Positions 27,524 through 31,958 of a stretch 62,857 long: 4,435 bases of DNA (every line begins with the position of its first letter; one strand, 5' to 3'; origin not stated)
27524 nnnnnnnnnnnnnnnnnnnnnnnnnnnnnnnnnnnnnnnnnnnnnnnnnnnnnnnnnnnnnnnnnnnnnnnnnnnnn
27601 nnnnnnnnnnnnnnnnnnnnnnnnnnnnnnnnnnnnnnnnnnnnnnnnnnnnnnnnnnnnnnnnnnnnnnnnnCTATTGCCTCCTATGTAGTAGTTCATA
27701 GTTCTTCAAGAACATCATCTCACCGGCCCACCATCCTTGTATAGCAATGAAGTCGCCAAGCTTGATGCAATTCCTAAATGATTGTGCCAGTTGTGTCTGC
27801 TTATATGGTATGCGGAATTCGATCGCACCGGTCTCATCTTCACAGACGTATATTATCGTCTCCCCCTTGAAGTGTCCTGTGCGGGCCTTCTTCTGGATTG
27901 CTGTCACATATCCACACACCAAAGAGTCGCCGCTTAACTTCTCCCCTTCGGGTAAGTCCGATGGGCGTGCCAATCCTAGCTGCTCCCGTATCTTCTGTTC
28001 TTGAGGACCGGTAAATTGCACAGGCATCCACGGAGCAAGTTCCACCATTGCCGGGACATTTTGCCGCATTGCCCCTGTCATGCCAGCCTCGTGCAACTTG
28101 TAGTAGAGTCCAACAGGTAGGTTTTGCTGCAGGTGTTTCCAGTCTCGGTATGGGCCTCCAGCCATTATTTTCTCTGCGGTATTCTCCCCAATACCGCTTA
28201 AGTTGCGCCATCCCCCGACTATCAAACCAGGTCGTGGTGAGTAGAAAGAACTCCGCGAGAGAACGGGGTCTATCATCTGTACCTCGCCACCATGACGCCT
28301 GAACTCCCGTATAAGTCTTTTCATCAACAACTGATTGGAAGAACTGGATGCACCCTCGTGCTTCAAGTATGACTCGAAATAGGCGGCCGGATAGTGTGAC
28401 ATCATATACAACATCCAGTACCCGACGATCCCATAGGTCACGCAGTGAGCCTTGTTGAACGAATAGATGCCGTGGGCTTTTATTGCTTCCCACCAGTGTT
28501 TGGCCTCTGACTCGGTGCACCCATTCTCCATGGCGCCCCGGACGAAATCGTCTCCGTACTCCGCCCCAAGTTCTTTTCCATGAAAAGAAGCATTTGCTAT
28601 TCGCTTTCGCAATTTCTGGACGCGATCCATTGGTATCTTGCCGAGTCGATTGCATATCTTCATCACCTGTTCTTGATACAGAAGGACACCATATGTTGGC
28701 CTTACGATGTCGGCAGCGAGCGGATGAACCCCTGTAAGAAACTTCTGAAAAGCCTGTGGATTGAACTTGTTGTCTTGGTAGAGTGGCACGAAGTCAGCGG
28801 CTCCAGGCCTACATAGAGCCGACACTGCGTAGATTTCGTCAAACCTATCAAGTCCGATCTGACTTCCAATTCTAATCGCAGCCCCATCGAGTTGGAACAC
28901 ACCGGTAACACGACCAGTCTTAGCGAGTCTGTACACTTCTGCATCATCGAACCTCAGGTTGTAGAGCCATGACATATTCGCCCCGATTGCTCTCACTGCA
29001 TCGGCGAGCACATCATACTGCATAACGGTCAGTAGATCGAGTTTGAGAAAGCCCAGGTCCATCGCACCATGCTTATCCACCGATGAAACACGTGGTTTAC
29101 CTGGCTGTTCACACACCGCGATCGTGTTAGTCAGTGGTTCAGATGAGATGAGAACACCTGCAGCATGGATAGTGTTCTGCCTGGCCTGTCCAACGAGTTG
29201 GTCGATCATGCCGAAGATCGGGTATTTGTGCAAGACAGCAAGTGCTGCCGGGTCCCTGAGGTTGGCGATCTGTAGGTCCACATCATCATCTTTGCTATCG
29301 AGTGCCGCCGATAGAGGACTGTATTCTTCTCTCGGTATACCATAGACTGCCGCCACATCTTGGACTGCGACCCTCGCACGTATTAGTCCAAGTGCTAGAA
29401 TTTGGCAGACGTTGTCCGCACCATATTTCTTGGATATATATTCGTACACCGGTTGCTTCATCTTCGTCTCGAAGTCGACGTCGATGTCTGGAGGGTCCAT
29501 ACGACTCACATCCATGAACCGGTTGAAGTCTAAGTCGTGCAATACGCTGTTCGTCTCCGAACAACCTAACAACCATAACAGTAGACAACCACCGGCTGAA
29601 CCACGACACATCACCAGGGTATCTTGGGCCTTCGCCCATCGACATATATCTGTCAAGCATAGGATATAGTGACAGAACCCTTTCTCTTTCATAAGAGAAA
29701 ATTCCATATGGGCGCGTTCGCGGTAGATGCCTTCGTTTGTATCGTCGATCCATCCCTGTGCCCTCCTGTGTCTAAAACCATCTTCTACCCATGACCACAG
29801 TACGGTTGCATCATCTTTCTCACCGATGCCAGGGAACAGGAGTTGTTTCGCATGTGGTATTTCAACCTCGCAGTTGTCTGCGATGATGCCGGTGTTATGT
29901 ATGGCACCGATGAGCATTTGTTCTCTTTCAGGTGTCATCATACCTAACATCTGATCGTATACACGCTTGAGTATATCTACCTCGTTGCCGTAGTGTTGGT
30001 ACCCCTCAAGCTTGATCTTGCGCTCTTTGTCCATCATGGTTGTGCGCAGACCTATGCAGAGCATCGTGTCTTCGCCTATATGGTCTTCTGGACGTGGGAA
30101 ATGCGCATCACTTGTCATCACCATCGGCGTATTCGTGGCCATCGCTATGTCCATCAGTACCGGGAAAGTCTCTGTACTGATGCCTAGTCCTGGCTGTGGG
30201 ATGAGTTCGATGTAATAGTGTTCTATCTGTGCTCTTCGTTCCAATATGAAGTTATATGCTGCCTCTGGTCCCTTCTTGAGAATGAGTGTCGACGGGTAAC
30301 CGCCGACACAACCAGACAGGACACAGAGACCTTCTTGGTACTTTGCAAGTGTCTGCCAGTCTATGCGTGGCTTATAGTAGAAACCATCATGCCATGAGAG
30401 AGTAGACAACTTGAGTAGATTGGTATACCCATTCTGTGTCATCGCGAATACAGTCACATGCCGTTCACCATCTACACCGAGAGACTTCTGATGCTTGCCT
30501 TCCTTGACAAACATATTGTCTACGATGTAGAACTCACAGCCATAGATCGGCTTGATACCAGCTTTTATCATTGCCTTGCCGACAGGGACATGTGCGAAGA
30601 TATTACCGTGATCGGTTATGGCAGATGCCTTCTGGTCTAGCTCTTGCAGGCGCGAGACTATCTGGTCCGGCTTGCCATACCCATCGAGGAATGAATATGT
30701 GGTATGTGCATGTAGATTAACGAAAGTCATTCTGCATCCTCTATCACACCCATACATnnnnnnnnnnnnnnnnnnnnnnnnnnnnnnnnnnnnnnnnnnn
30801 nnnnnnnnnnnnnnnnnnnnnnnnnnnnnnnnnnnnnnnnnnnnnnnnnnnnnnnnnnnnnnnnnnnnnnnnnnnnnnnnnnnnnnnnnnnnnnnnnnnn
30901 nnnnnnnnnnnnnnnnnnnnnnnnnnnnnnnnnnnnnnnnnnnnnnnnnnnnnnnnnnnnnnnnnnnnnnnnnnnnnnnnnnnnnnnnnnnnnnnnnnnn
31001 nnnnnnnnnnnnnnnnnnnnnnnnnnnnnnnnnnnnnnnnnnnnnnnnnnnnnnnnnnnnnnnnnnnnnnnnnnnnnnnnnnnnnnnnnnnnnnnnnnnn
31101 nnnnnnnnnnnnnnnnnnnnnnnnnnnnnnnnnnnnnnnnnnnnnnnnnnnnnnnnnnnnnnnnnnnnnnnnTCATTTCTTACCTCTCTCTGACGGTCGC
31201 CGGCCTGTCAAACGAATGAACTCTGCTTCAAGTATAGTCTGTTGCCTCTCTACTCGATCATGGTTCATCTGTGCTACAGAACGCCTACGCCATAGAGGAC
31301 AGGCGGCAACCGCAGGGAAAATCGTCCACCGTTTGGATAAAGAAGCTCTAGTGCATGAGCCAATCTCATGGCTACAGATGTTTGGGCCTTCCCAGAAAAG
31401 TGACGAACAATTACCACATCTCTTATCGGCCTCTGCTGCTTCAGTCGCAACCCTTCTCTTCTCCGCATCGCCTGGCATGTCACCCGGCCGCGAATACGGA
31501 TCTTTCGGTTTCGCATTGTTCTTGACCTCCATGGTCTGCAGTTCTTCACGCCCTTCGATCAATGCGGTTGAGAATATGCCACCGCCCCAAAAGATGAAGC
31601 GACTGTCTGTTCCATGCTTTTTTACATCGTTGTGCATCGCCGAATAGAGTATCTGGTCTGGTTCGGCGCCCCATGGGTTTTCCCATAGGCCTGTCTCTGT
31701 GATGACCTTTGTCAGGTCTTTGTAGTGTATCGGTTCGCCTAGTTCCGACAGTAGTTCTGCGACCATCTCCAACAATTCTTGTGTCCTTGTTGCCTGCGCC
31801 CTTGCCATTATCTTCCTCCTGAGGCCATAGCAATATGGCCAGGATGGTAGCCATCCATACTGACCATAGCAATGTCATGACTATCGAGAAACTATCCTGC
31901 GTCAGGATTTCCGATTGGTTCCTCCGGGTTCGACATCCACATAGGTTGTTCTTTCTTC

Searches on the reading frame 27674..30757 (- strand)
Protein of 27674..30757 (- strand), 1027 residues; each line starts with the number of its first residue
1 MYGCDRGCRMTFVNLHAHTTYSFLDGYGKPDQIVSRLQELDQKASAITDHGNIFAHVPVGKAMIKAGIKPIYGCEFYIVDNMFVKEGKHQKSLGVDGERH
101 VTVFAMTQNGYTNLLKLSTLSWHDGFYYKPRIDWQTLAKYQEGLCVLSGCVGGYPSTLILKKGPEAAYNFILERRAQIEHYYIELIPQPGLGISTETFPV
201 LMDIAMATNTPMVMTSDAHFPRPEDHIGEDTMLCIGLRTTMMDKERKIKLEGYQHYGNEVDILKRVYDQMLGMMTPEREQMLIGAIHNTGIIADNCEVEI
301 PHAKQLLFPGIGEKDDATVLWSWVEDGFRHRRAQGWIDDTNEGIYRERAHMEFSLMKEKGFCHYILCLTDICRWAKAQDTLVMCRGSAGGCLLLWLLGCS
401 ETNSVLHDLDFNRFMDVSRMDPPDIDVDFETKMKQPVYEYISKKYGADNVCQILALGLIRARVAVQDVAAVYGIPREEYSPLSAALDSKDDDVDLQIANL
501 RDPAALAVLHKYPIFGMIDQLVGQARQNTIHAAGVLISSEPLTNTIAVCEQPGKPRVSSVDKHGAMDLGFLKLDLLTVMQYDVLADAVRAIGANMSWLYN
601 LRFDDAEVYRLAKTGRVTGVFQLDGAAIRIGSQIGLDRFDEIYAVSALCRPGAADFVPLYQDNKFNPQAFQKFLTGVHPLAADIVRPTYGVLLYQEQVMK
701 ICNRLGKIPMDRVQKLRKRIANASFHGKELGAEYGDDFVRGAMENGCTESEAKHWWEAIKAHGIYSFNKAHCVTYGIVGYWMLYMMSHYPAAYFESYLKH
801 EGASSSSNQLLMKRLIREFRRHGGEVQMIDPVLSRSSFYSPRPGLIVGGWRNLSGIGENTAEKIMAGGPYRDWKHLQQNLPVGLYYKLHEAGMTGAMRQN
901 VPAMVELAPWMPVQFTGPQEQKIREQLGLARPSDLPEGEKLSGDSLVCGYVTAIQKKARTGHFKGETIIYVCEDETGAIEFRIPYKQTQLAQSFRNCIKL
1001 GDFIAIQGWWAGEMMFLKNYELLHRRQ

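Call 12: search_protein_families(library=pfam, proteins=[window:27674-30757:-], max_evalue=0.001)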
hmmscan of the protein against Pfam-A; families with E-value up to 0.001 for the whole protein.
window:27674-30757:- (1027 aa): 3 families
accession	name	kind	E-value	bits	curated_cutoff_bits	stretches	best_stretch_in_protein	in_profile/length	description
PF07733.18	DNA_pol3_alpha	-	2.1e-51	175.5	23.9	1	333-576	11-259/260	Bacterial DNA polymerase III alpha NTPase domain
PF02811.25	PHP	-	4.8e-38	131.5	26.4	1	15-185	2-161/164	PHP domain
PF17657.6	DNA_pol3_finger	-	5e-24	84.9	22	1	597-745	21-165/166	Bacterial DNA polymerase III alpha subunit finger domain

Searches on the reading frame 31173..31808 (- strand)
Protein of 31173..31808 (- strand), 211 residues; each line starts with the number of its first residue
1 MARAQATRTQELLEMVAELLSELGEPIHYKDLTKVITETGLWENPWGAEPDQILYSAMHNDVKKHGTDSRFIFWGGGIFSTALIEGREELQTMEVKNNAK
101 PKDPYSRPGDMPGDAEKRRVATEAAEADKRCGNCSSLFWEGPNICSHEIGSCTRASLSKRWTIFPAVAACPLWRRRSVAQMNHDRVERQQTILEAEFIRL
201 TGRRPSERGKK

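Call 54: search_protein_families(library=pfam, proteins=[window:31173-31808:-], max_evalue=0.01)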
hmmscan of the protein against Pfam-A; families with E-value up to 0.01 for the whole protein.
window:31173-31808:- (211 aa): 1 family
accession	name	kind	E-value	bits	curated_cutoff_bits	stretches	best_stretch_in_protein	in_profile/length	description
PF05066.19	HARE-HTH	-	7.7e-08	33.1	25.9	1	18-80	9-67/71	HB1, ASXL, restriction endonuclease HTH domain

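Call 98: search_protein_families(library=phrogs, proteins=[window:31173-31808:-], max_evalue=0.1)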
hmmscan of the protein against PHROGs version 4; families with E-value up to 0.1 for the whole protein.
window:31173-31808:- (211 aa): 0 families
